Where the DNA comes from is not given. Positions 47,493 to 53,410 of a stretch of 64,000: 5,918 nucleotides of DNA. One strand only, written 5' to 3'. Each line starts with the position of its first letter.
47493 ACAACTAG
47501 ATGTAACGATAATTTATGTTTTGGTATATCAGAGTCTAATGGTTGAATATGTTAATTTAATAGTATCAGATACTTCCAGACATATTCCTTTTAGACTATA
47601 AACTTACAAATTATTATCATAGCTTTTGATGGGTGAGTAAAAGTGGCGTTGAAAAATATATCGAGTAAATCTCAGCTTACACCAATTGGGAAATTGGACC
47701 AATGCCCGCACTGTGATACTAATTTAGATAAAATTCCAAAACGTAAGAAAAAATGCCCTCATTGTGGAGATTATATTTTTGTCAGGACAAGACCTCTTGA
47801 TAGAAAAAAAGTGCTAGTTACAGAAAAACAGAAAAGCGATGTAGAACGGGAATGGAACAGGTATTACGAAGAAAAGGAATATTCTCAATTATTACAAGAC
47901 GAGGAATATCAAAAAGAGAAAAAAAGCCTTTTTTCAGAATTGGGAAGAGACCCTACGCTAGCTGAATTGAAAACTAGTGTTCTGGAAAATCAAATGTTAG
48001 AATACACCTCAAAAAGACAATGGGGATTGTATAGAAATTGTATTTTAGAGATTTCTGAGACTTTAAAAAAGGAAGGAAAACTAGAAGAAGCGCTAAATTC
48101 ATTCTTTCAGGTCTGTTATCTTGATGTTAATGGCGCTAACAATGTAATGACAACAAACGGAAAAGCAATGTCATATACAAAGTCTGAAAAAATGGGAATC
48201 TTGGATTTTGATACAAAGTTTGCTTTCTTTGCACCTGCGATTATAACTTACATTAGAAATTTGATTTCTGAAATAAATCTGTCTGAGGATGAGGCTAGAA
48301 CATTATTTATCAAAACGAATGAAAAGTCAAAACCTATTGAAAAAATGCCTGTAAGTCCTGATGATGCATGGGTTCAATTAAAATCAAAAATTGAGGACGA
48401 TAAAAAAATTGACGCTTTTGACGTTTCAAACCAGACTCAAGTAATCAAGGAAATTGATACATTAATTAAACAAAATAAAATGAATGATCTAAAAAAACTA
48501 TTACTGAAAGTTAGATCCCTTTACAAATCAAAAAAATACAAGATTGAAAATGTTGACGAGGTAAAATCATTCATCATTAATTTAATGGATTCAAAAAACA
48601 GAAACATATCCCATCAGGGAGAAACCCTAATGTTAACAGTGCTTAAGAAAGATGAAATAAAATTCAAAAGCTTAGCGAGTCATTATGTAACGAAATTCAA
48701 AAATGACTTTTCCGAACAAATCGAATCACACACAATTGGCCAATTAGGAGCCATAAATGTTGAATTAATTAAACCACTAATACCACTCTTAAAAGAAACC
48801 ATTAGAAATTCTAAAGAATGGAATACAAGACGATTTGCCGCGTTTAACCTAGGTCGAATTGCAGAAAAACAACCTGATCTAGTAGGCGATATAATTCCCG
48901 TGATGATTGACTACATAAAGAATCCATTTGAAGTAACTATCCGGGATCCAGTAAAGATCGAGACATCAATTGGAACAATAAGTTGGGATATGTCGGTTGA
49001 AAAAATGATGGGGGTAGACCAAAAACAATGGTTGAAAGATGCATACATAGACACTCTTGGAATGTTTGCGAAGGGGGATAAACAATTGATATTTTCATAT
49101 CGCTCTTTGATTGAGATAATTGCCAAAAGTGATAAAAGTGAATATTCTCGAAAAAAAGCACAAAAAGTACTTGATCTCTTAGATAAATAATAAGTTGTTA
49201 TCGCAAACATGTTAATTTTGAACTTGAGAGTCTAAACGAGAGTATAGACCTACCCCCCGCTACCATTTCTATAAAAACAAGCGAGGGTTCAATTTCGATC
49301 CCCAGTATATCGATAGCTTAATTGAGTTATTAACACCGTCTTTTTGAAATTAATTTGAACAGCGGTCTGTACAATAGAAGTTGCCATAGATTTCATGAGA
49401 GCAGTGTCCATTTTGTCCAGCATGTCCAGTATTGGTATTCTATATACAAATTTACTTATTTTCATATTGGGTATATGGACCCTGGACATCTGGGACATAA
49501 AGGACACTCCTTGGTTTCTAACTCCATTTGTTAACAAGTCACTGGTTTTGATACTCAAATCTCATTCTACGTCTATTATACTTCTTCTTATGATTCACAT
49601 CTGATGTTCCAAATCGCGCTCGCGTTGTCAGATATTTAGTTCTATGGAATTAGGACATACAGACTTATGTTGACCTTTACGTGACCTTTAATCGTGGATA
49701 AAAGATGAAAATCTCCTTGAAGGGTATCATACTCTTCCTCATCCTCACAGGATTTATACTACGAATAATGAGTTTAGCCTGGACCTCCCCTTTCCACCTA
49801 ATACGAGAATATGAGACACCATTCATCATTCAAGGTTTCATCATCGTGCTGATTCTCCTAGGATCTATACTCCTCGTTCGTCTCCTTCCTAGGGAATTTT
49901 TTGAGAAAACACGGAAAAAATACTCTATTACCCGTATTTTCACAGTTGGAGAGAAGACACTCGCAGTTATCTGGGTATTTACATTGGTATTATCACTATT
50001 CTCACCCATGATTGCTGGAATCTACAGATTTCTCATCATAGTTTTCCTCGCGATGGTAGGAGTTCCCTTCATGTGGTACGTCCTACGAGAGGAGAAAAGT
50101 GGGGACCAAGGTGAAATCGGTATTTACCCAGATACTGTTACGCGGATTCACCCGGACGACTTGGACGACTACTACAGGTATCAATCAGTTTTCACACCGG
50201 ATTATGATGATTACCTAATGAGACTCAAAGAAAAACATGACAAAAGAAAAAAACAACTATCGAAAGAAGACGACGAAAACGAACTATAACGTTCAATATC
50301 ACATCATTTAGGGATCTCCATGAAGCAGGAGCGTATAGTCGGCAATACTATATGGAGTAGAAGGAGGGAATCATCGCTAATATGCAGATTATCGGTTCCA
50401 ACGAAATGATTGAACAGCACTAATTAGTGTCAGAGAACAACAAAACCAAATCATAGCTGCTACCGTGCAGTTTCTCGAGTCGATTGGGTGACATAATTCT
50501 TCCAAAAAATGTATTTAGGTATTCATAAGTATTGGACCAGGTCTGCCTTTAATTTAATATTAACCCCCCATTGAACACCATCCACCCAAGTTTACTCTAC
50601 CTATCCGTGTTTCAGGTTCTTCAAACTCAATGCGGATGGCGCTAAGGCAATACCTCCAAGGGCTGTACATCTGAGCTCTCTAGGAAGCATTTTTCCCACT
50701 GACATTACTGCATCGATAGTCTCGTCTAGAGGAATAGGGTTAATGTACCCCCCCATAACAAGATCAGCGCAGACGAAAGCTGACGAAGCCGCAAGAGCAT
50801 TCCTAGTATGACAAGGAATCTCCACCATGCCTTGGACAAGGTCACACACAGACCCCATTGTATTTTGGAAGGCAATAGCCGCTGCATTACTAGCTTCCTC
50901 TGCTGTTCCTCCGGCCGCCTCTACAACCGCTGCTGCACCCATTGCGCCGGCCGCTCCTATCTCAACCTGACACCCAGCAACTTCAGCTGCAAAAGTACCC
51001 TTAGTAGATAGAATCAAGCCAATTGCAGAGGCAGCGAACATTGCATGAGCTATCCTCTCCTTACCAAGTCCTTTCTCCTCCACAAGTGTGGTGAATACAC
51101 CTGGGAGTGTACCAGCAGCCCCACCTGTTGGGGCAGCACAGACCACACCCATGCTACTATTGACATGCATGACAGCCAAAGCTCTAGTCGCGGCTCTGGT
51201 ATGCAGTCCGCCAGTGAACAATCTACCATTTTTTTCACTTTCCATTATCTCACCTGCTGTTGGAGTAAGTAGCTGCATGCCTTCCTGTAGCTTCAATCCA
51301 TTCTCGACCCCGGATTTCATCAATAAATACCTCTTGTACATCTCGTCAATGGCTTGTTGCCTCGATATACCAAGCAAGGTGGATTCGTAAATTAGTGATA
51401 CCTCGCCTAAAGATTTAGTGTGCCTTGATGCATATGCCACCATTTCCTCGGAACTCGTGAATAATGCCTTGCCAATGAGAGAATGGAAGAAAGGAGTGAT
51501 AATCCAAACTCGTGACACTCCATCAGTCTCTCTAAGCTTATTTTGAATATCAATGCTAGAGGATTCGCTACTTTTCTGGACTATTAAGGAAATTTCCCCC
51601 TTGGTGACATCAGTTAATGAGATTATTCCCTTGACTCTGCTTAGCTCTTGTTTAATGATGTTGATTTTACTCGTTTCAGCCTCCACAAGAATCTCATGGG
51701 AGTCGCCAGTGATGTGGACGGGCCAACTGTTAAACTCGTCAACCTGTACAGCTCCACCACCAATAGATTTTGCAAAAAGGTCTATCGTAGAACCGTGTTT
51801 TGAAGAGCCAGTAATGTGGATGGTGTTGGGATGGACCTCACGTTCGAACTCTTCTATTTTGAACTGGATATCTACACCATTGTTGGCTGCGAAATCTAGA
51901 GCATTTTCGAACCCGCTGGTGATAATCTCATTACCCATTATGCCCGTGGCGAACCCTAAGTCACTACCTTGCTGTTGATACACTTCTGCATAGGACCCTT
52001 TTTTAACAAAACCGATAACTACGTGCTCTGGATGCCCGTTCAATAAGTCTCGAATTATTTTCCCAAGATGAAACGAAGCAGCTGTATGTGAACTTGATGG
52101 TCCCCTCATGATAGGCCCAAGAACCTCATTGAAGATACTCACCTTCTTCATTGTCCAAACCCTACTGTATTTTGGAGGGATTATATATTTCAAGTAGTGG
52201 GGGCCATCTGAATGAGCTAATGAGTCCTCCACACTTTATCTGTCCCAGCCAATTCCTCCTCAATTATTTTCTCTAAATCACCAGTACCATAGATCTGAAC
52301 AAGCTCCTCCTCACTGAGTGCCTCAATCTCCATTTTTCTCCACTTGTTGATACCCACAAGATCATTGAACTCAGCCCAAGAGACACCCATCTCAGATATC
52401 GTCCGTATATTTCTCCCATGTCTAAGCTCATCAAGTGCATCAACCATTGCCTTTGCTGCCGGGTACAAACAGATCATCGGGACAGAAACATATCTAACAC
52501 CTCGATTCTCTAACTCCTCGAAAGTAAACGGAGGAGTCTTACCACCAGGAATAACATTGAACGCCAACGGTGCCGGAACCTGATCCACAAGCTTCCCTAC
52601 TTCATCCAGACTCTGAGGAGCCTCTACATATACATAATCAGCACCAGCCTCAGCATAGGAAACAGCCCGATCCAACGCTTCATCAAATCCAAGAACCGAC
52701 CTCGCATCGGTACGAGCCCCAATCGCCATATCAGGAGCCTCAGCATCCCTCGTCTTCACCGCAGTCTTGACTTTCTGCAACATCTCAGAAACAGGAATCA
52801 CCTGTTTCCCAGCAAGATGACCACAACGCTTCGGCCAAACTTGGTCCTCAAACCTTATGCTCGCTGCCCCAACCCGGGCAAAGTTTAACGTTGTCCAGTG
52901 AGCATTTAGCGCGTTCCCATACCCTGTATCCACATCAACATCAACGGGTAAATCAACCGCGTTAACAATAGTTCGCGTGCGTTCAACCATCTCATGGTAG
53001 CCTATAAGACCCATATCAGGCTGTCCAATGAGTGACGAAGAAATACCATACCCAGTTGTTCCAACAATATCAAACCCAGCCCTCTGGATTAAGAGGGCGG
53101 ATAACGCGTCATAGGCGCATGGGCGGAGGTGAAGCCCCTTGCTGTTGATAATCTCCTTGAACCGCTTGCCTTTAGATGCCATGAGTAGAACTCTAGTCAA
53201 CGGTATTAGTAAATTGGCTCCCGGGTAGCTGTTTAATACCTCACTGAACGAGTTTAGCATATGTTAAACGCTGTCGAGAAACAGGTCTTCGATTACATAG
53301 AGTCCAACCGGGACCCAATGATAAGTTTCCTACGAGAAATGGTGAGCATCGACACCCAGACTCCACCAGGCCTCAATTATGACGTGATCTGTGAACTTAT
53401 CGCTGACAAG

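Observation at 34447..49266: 14.8-kb AT-rich element integrated into initiator tRNA-Met with a perfect 17-nt att duplication and an intact integrase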

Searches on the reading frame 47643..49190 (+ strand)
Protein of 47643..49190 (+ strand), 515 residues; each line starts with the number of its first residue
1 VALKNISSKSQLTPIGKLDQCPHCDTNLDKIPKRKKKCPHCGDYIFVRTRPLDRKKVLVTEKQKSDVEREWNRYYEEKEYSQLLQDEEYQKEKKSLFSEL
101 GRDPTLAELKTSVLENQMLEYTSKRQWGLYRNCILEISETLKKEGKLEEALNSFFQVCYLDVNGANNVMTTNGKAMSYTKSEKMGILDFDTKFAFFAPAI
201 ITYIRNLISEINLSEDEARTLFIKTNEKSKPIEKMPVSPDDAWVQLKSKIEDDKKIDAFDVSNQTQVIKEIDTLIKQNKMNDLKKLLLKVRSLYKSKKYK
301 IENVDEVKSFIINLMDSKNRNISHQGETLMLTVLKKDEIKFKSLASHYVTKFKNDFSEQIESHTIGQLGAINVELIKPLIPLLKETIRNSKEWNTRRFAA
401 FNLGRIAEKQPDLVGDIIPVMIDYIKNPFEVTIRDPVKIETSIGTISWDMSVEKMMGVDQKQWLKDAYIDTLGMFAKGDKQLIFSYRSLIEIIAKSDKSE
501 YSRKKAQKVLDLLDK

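Call 8: search_protein_families(library=pfam, proteins=[window:47643-49190:+], max_evalue=0.01)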
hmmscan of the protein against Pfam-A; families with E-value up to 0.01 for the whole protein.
window:47643-49190:+ (515 aa): 4 families
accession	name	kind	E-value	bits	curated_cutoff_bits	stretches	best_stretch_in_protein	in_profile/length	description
PF24987.1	HEAT_EF3_N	-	0.001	19.5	32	1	355-425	80-150/169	EF3 N-terminal HEAT repeat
PF24714.1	TOR1L1_N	-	0.0012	18.7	43.3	1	364-422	197-254/281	TORTIFOLIA1 N-terminal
PF22289.1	DmmA-like_C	-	0.0042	17.4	27.4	1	20-48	3-31/44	Dimethylamine monooxygenase subunit DmmA-like, C-terminal domain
PF02985.28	HEAT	-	0.0087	16.7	23.5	0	379-409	1-30/31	HEAT repeat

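Call 9: search_protein_families(library=padloc, proteins=[window:47643-49190:+], max_evalue=0.01)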
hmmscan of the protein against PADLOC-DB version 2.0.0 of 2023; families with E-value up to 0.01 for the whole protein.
window:47643-49190:+ (515 aa): 0 families

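Call 10: search_protein_families(library=ncbifam, proteins=[window:47643-49190:+], max_evalue=0.01)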
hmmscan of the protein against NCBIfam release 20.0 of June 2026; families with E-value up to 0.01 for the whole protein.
window:47643-49190:+ (515 aa): 2 families
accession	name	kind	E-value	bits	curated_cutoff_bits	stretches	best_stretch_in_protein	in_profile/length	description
NF001605.0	PRK00398.1-2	equivalog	0.00018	21.3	63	1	20-57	3-40/43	DNA-directed RNA polymerase subunit P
NF001608.0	PRK00398.1-6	equivalog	0.0085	15.9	84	0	34-57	20-43/46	DNA-directed RNA polymerase subunit P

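Call 64: search_protein_families(library=phrogs, proteins=[window:47643-49190:+], max_evalue=0.001)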
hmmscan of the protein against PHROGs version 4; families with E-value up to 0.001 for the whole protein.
window:47643-49190:+ (515 aa): 0 families

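Call 93: search_protein_representatives(protein=window:47643-49190:+)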
Query: 515 residues. Proteins with E-value up to 0.001 (for the whole library): 1443; up to 1e-10: 592; up to 1e-30: 109. The best 150 are listed.
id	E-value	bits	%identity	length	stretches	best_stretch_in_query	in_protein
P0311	0.0e+00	1133.6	100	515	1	1-515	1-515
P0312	6.1e-142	490.1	47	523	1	12-515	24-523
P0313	3.5e-123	428.2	58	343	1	169-514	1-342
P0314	3.7e-116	405.1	46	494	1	12-514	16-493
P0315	5.7e-113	394.6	42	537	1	8-513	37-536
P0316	1.7e-109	383.2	43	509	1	9-513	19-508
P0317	8.1e-98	344.6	41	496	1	17-513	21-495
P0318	1.9e-89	317.0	39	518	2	15-427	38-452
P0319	5.8e-82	292.3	41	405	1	11-402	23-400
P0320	1.2e-74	268.2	35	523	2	19-438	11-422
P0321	2.0e-74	267.5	34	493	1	15-512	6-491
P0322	1.9e-69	251.1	38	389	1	108-513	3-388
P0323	3.2e-69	250.3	33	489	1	18-511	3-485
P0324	1.1e-58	215.6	42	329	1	13-261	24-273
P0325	1.5e-56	208.6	50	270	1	12-247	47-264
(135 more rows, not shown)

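Call 95: search_protein_families(library=pfam, alignment_id=A6, max_evalue=0.001)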
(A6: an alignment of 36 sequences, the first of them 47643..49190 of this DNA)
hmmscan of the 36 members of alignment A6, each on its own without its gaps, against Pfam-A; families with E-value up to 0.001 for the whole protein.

A. member 1, window:47643-49190:+ (515 aa): 0 families

B. families by the number of members that match (of 36 scanned): 7 families
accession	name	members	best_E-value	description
PF13208.11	TerB_N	3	1.7e-16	TerB N-terminal domain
PF13248.11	Zn_ribbon_3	3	1.4e-05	zinc-ribbon domain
PF13646.12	HEAT_2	2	6.5e-05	HEAT repeats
PF13360.13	PQQ_2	1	5.3e-09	Outer membrane protein assembly factor BamB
PF02985.28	HEAT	1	2.9e-05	HEAT repeat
PF07719.23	TPR_2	1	5.8e-05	Tetratricopeptide repeat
PF06906.16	DUF1272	1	0.00014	Protein of unknown function (DUF1272)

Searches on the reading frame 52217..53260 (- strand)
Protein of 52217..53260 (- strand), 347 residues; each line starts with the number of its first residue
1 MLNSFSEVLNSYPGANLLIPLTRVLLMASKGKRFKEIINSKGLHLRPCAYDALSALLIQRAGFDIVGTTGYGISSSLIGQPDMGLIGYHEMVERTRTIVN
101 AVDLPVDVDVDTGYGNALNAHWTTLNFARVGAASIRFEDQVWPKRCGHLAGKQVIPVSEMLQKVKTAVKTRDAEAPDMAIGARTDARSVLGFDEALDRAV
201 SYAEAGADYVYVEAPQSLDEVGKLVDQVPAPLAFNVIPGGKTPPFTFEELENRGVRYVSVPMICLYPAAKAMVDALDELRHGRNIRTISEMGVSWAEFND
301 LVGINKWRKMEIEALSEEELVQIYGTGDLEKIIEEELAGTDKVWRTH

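Call 8: search_protein_families(library=pfam, proteins=[window:52217-53260:-], max_evalue=0.01)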
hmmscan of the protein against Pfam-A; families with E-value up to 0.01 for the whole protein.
window:52217-53260:- (347 aa): 2 families
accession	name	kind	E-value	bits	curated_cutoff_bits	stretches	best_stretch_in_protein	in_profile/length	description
PF13714.12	PEP_mutase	-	1.3e-46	159.6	31.5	1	40-279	7-239/240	Phosphoenolpyruvate phosphomutase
PF00463.27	ICL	-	6.2e-11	41.9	26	1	97-189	141-236/526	Isocitrate lyase family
